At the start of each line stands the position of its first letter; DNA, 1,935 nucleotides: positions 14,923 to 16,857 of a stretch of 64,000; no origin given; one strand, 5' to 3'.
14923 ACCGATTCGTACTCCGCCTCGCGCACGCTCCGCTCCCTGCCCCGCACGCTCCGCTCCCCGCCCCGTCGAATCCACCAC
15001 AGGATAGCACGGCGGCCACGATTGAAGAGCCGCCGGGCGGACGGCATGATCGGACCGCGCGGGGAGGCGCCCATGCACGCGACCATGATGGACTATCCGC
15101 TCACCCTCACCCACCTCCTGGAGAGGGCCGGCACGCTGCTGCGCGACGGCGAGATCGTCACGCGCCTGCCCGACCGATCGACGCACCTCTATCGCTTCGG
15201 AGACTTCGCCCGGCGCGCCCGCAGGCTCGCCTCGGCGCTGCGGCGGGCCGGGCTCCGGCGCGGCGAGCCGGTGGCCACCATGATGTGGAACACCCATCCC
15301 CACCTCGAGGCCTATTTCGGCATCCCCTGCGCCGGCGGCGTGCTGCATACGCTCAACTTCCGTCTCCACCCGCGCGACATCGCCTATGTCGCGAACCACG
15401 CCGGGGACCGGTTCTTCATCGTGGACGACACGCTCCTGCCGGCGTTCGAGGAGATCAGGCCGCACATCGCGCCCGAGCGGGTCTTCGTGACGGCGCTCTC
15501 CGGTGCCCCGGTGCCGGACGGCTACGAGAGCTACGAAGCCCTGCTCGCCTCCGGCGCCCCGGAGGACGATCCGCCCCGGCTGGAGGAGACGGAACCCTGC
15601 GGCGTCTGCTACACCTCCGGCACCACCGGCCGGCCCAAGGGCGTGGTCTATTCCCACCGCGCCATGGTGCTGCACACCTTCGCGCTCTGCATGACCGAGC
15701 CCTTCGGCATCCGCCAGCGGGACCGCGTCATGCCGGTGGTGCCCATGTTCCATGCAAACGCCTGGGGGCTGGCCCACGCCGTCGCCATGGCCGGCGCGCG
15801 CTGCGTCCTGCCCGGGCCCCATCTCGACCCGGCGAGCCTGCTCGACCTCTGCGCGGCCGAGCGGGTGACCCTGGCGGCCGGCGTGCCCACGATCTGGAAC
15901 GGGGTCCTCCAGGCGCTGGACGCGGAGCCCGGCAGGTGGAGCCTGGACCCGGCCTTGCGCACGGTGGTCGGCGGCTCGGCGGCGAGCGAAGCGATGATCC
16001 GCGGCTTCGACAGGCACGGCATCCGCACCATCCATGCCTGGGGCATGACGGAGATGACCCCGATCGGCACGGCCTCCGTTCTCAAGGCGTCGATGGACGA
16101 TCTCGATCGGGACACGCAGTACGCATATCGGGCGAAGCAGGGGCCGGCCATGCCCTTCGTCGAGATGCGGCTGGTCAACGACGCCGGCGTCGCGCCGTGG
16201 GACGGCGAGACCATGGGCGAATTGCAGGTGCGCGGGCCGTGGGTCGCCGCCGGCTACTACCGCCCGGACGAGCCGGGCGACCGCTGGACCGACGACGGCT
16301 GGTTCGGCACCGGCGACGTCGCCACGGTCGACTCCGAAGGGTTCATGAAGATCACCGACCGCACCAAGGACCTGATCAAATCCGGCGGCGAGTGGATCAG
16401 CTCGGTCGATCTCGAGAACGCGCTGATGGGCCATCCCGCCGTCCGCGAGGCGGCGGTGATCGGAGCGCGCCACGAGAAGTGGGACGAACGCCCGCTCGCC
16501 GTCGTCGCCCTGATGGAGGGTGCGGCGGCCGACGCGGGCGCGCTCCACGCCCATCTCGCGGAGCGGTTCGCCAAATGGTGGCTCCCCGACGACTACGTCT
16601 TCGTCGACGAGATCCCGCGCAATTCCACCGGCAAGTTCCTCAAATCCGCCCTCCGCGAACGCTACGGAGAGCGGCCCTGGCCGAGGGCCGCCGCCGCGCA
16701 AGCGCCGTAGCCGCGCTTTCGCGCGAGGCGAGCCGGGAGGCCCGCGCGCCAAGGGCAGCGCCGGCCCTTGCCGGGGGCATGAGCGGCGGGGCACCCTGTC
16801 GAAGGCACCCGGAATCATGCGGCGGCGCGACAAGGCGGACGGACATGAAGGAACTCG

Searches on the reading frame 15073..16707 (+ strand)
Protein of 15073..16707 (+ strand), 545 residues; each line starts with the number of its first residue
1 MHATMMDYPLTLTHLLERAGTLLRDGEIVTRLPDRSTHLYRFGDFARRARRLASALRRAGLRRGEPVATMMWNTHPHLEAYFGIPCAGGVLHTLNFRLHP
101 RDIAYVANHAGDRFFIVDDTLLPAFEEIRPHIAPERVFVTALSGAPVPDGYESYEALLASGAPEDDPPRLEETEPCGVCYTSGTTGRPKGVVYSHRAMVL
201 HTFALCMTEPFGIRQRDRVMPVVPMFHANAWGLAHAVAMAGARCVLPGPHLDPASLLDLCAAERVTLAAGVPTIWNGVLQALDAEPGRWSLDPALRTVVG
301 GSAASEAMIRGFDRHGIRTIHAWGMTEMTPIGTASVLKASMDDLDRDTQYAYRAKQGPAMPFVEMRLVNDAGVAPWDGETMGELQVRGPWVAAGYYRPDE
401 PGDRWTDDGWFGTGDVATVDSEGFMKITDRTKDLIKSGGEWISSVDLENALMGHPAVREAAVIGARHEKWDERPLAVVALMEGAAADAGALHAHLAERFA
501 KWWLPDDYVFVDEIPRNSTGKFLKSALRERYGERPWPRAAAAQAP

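Call 35: find_homologous_proteins(query=window:15073-16707:+, max_evalue=1e-150)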
Query seq(545 aa) (545 aa): 5730 proteins with E <= 1e-150 among 8000 candidates; the best 120 are listed.
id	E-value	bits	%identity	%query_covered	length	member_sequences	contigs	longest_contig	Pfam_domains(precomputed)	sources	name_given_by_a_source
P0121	0.0e+0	1241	98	100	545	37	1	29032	PF00501.35,PF13193.13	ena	-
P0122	0.0e+0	1236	98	100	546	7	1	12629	PF00501.35,PF13193.13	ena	-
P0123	0.0e+0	1071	84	100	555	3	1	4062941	PF00501.35,PF13193.13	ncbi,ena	-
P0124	0.0e+0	1028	83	97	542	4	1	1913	PF00501.35,PF13193.13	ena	-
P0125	0.0e+0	1023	82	97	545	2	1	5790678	PF00501.35,PF13193.13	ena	-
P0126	0.0e+0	1022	83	98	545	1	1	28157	PF00501.35,PF13193.13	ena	-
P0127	0.0e+0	1014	81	98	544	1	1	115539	PF00501.35,PF13193.13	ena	-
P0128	0.0e+0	1013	82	98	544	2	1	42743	PF00501.35,PF13193.13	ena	-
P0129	3.6e-298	1008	79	97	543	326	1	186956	PF00501.35,PF13193.13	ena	-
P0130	3.4e-295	998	81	97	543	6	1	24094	PF00501.35,PF13193.13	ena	-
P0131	3.4e-293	991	80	98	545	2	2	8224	PF00501.35,PF13193.13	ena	-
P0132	3.5e-292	988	79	97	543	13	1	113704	PF00501.35,PF13193.13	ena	-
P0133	2.3e-290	982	79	99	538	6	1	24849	PF00501.35,PF13193.13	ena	-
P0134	2.4e-287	972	79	97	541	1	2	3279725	PF00501.35,PF13193.13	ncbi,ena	-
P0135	2.3e-257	873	69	99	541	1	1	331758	PF00501.35,PF13193.13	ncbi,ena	-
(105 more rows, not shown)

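Call 36: find_encoding_contigs(protein=P0121, flank=10000, max_places=10)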
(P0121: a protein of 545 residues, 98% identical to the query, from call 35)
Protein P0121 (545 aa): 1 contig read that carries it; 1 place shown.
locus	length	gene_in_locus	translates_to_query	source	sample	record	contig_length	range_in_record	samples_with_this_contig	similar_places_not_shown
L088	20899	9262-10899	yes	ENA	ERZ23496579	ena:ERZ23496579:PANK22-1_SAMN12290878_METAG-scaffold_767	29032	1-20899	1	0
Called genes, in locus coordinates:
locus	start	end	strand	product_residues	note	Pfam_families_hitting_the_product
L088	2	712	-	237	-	?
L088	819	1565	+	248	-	PF08241:Methyltransf_11 (faint), PF01135:PCMT, PF13649:Methyltransf_25 (weak), PF13847:Methyltransf_31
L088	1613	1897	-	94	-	PF13560:HTH_31, PF01381:HTH_3 (weak)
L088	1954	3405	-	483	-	PF11794:HpaB_N, PF03241:HpaB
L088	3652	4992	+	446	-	PF13609:Porin_4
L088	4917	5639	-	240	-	PF01555:N6_N4_Mtase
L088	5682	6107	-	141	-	PF01555:N6_N4_Mtase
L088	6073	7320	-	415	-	-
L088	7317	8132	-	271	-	-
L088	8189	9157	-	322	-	PF02086:MethyltransfD12 (faint)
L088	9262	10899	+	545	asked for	PF00501:AMP-binding, PF13193:AMP-binding_C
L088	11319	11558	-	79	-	PF07798:CCDC90-like (faint)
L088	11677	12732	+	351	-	PF00180:Iso_dh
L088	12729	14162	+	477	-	PF01266:DAO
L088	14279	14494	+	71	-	PF24273:TRASH_HVO_1752_C (weak)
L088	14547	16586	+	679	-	PF05378:Hydant_A_N, PF01968:Hydantoinase_A, PF19278:Hydant_A_C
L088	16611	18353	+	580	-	PF02538:Hydantoinase_B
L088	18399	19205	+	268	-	PF00596:Aldolase_II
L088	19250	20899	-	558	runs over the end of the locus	PF03235:GmrSD_N, PF07510:GmrSD_C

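Call 37: find_encoding_contigs(protein=P0122, flank=10000, max_places=10)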
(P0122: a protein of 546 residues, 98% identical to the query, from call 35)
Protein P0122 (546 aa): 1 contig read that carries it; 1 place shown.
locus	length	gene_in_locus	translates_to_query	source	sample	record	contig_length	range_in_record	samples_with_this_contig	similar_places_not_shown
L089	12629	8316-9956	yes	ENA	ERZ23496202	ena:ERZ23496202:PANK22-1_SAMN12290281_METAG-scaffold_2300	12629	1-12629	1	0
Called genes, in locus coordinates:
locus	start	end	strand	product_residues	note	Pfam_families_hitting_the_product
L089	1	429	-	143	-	?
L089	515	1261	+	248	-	PF01135:PCMT, PF13649:Methyltransf_25 (weak), PF13847:Methyltransf_31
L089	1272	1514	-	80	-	PF13560:HTH_31, PF12844:HTH_19 (weak), PF01381:HTH_3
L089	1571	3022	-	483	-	PF11794:HpaB_N, PF03241:HpaB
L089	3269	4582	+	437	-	PF13609:Porin_4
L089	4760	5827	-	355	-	PF01555:N6_N4_Mtase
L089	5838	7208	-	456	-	PF04471:Mrr_cat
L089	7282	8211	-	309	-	PF02086:MethyltransfD12 (faint)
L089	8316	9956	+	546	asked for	PF00501:AMP-binding, PF13193:AMP-binding_C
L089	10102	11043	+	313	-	PF12796:Ank_2, PF00023:Ank (weak), PF13637:Ank_4, PF13857:Ank_5, PF12796:Ank_2 (weak), PF00023:Ank (weak), PF12796:Ank_2, PF13857:Ank_5, +2 more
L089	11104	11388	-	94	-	PF07798:CCDC90-like (faint)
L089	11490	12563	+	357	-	PF00180:Iso_dh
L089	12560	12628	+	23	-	?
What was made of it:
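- L089 has an Mrr_cat gene instead (call 37).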
